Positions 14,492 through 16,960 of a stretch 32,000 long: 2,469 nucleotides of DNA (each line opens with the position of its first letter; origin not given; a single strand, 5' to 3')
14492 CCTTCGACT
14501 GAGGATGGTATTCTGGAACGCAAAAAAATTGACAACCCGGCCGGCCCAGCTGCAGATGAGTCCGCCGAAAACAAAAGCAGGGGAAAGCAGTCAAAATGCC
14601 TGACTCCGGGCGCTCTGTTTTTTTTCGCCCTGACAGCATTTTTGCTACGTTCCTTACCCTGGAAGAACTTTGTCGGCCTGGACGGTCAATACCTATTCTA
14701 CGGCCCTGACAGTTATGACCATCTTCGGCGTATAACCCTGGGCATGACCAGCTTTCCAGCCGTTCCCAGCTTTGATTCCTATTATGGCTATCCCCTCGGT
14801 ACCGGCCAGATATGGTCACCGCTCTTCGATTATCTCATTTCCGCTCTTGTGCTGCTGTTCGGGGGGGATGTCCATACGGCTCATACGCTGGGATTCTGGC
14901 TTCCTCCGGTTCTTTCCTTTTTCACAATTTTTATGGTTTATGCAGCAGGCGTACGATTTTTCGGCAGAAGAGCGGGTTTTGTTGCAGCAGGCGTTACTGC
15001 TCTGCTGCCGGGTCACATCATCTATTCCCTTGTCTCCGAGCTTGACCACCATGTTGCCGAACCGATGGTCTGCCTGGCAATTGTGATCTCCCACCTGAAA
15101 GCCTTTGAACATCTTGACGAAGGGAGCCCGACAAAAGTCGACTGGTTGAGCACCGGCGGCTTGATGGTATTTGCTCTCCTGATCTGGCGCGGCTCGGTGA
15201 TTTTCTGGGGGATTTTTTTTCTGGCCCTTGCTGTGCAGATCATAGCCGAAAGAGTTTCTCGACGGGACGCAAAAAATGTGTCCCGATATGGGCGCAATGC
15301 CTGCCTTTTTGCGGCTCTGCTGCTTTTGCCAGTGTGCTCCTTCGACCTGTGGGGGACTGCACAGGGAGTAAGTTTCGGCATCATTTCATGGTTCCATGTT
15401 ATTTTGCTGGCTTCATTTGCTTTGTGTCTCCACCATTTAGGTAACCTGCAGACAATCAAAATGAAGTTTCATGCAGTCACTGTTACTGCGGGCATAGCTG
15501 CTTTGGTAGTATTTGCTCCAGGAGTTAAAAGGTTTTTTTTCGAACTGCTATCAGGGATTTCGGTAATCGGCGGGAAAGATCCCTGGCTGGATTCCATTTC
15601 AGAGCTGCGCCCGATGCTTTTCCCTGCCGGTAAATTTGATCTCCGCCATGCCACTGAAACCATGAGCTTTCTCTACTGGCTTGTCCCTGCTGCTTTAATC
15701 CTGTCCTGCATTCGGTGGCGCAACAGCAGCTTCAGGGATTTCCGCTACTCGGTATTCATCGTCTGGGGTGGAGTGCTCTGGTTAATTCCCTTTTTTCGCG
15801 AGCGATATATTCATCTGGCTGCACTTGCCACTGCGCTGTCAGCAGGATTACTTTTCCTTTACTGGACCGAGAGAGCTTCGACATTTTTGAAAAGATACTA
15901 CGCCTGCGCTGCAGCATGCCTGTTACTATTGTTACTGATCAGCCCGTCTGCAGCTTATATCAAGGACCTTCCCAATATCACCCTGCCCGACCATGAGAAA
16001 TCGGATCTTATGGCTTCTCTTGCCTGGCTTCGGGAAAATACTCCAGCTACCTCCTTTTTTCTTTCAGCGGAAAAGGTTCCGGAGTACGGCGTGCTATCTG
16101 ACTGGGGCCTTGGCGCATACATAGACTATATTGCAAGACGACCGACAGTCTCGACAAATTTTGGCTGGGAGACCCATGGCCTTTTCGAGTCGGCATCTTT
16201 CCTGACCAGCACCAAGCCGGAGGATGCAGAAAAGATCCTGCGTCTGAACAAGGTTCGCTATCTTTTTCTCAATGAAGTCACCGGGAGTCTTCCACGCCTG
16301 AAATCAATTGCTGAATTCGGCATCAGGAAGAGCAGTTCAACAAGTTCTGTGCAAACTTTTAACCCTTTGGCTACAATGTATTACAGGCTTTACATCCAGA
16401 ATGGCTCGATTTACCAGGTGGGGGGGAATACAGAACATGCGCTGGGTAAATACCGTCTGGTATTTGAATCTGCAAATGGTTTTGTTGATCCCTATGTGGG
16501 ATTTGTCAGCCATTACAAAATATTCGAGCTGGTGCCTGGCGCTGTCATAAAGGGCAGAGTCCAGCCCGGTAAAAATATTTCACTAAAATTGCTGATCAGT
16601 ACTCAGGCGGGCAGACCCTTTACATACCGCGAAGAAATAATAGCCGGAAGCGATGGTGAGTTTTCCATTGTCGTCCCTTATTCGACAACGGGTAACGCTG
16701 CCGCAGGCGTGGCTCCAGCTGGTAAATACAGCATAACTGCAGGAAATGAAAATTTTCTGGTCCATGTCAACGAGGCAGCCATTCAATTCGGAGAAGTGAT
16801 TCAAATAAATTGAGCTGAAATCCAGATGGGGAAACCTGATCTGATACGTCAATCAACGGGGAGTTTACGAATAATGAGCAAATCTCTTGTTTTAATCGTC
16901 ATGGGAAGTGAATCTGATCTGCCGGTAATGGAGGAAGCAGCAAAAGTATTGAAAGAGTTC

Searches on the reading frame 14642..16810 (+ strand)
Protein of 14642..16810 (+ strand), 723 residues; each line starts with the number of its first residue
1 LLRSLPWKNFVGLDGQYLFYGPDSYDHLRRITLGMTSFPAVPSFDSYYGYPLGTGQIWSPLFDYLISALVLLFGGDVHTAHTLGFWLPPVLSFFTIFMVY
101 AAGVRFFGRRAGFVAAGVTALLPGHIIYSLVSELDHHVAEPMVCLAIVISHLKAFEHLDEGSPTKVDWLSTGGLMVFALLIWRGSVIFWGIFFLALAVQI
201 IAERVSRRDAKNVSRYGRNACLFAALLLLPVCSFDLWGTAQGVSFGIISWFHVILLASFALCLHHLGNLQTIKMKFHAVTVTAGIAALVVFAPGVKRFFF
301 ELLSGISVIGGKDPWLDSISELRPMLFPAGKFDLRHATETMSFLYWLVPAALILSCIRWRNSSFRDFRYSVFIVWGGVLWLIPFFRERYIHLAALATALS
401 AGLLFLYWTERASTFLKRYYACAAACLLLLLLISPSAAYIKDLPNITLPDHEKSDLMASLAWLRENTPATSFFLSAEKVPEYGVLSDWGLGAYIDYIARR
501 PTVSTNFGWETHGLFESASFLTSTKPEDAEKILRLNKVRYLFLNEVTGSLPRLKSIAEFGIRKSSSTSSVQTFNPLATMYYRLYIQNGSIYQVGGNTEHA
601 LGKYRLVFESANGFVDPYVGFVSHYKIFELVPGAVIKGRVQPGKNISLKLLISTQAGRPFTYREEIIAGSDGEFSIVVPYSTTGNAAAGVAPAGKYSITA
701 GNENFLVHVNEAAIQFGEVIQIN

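Call 55: search_protein_families(library=pfam, proteins=[window:14642-16810:+], max_evalue=0.00001)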
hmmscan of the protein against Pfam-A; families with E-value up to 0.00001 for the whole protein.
window:14642-16810:+ (723 aa): 3 families
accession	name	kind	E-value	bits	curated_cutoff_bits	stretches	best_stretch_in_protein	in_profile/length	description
PF18079.6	AglB_L1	-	1.1e-28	99.6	23.6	1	633-720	1-87/87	Archaeal glycosylation protein B long peripheral domain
PF22627.1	AglB_core-like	-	2.4e-11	44.4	27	1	454-544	2-107/111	AglB core domain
PF02516.20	STT3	-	2.5e-11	44.2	24.5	1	10-338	20-354/405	Oligosaccharyl transferase STT3, N-terminal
